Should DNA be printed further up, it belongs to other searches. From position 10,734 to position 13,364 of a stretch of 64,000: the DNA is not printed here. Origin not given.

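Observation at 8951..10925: Shared DEY(D/E)KTVS(I/C)YED threonine motif: tandem in the kinase linker and at the N-terminus of the FHA-ABC exporter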

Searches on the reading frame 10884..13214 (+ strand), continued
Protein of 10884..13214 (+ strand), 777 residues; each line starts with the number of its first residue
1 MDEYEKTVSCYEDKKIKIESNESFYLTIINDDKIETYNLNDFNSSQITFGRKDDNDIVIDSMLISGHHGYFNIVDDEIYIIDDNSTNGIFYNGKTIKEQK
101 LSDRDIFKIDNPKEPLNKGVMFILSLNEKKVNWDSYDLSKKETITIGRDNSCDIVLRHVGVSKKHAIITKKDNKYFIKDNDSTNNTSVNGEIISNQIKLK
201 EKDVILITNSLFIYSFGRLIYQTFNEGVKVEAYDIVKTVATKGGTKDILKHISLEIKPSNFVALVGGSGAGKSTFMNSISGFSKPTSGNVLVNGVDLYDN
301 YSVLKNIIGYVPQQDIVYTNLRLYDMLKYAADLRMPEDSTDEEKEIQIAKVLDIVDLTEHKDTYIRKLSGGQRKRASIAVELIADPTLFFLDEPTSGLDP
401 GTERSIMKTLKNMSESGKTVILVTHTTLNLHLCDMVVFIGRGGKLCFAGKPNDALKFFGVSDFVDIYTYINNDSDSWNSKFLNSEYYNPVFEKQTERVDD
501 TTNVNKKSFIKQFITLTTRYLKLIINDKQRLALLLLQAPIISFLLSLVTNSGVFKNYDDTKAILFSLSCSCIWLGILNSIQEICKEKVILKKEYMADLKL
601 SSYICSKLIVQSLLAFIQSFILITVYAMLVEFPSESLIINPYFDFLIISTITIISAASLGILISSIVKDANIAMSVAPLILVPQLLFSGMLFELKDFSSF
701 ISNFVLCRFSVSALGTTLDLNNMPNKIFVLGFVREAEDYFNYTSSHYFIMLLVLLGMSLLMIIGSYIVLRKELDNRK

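Call 24: find_encoding_contigs(protein=P0001, flank=10000, max_places=6)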
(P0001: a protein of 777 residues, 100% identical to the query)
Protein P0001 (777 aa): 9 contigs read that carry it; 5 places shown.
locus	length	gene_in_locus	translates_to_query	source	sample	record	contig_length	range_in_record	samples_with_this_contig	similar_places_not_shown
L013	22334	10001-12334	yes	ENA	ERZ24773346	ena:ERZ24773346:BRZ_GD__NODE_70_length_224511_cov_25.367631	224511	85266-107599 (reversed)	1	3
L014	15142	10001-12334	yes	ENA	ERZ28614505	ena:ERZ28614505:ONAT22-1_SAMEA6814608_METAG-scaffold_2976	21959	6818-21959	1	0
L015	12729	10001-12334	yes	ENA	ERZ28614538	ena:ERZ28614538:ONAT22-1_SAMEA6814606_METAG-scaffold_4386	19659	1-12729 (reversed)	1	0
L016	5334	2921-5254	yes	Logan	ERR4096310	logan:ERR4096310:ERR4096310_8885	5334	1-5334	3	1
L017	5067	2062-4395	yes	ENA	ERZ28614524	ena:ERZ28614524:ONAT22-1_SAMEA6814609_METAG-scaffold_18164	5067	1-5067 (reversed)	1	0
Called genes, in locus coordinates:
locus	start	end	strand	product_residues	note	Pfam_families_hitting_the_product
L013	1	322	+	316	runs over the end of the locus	PF01933:CofD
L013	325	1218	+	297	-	PF10298:WhiA_N, PF14527:LAGLIDADG_WhiA, PF02650:HTH_WhiA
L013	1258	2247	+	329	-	PF01368:DHH, PF02272:DHHA1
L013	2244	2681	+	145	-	PF01281:Ribosomal_L9_N, PF03948:Ribosomal_L9_C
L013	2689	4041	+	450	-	PF00772:DnaB, PF03796:DnaB_C, PF06745:ATPase (weak), PF13481:AAA_25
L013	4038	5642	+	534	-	PF07501:G5, PF01551:Peptidase_M23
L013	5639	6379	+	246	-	PF00753:Lactamase_B, PF23023:Anti-Pycsar_Apyc1, PF12706:Lactamase_B_2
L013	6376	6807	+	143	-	PF02590:SPOUT_MTase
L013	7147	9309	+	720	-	PF00069:Pkinase, PF03109:ABC1 (faint), PF07714:PK_Tyr_Ser-Thr, PF08239:SH3_3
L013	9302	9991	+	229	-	PF00481:PP2C, PF13672:PP2C_2, PF07228:SpoIIE (weak)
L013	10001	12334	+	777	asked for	PF16697:Yop-YscD_cpl (weak), PF00498:FHA, PF02463:SMC_N (faint), PF16697:Yop-YscD_cpl, PF00005:ABC_tran, PF13304:AAA_21, PF12698:ABC2_membrane_3 (weak), PF01061:ABC2_membrane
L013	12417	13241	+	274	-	PF12784:PDDEXK_2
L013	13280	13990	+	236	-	PF01048:PNP_UDP_1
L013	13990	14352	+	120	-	PF00383:dCMP_cyt_deam_1, PF08211:dCMP_cyt_deam_2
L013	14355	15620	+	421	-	PF02885:Glycos_trans_3N, PF00591:Glycos_transf_3, PF07831:PYNP_C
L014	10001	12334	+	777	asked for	PF16697:Yop-YscD_cpl (weak), PF00498:FHA, PF02463:SMC_N (faint), PF16697:Yop-YscD_cpl, PF00005:ABC_tran, PF13304:AAA_21, PF12698:ABC2_membrane_3 (weak), PF01061:ABC2_membrane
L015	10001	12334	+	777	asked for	PF16697:Yop-YscD_cpl (weak), PF00498:FHA, PF02463:SMC_N (faint), PF16697:Yop-YscD_cpl, PF00005:ABC_tran, PF13304:AAA_21, PF12698:ABC2_membrane_3 (weak), PF01061:ABC2_membrane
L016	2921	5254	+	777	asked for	PF16697:Yop-YscD_cpl (weak), PF00498:FHA, PF02463:SMC_N (faint), PF16697:Yop-YscD_cpl, PF00005:ABC_tran, PF13304:AAA_21, PF12698:ABC2_membrane_3 (weak), PF01061:ABC2_membrane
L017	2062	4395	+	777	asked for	PF16697:Yop-YscD_cpl (weak), PF00498:FHA, PF02463:SMC_N (faint), PF16697:Yop-YscD_cpl, PF00005:ABC_tran, PF13304:AAA_21, PF12698:ABC2_membrane_3 (weak), PF01061:ABC2_membrane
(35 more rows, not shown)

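Call 39: find_encoding_contigs(protein=P0096, flank=6000, max_places=2)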
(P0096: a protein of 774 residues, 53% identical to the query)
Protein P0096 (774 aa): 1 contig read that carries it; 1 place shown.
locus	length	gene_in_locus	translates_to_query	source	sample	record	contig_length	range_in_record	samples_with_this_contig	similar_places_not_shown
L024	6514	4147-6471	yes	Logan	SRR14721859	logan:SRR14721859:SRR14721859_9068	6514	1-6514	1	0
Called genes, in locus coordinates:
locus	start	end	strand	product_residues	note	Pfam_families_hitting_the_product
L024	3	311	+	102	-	?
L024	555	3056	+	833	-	PF00069:Pkinase, PF07714:PK_Tyr_Ser-Thr, PF03793:PASTA, PF02368:Big_2 (weak), PF00404:Dockerin_1 (weak)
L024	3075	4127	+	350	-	PF00481:PP2C (faint), PF13672:PP2C_2, PF07228:SpoIIE (weak)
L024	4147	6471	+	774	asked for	PF16697:Yop-YscD_cpl, PF00498:FHA, PF16697:Yop-YscD_cpl (weak), PF00005:ABC_tran, PF13304:AAA_21, PF12698:ABC2_membrane_3, PF01061:ABC2_membrane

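Call 40: find_encoding_contigs(protein=P0104, flank=6000, max_places=2)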
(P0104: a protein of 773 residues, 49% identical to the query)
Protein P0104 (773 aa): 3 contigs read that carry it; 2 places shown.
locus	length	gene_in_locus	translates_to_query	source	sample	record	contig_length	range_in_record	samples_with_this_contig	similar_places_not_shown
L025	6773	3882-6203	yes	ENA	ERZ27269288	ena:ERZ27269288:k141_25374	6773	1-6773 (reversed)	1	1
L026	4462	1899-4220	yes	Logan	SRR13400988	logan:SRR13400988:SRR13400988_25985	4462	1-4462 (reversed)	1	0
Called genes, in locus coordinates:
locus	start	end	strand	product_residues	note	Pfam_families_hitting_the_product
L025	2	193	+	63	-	?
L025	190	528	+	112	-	-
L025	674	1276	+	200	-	PF00583:Acetyltransf_1 (weak), PF13508:Acetyltransf_7 (weak)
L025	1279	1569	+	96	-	-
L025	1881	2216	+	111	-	PF14018:DUF4234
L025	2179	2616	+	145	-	PF10825:DUF2752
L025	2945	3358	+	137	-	-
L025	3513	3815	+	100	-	PF01381:HTH_3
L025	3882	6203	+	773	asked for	PF16697:Yop-YscD_cpl, PF00498:FHA, PF16697:Yop-YscD_cpl, PF02463:SMC_N (faint), PF00005:ABC_tran, PF13304:AAA_21, PF12698:ABC2_membrane_3, PF01061:ABC2_membrane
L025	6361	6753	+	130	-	-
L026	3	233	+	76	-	?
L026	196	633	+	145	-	PF10825:DUF2752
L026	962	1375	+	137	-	-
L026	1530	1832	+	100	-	PF01381:HTH_3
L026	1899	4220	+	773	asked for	PF16697:Yop-YscD_cpl, PF00498:FHA, PF16697:Yop-YscD_cpl, PF02463:SMC_N (faint), PF00005:ABC_tran, PF13304:AAA_21, PF12698:ABC2_membrane_3, PF01061:ABC2_membrane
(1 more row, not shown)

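Call 41: find_encoding_contigs(protein=P0012, flank=6000, max_places=1)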
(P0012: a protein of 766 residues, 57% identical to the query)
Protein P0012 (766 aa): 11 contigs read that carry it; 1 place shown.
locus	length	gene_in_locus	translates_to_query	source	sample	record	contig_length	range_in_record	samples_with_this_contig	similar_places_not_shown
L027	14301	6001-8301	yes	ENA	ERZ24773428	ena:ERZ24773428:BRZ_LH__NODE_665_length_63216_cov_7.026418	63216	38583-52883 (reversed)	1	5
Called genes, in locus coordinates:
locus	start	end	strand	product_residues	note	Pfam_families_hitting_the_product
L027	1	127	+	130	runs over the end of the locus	-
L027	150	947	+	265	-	PF04280:Tim44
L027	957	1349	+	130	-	PF00293:NUDIX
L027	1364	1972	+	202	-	-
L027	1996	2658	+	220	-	PF04237:YjbR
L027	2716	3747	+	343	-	PF01183:Glyco_hydro_25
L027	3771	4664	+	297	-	PF08902:DUF1848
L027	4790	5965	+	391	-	PF02129:Peptidase_S15 (faint), PF12146:Hydrolase_4, PF00561:Abhydrolase_1, PF12697:Abhydrolase_6 (weak), PF00326:Peptidase_S9 (weak)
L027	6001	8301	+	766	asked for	PF00498:FHA, PF16697:Yop-YscD_cpl, PF00498:FHA, PF16697:Yop-YscD_cpl, PF00005:ABC_tran, PF13304:AAA_21, PF12698:ABC2_membrane_3, PF01061:ABC2_membrane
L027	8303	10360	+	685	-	PF00069:Pkinase, PF03109:ABC1 (faint), PF07714:PK_Tyr_Ser-Thr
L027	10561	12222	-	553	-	PF02368:Big_2, PF08239:SH3_3, PF01427:Peptidase_M15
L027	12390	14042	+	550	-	PF00749:tRNA-synt_1c, PF19269:Anticodon_2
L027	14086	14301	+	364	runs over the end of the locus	PF01593:Amino_oxidase (weak), PF13450:NAD_binding_8, PF03275:GLF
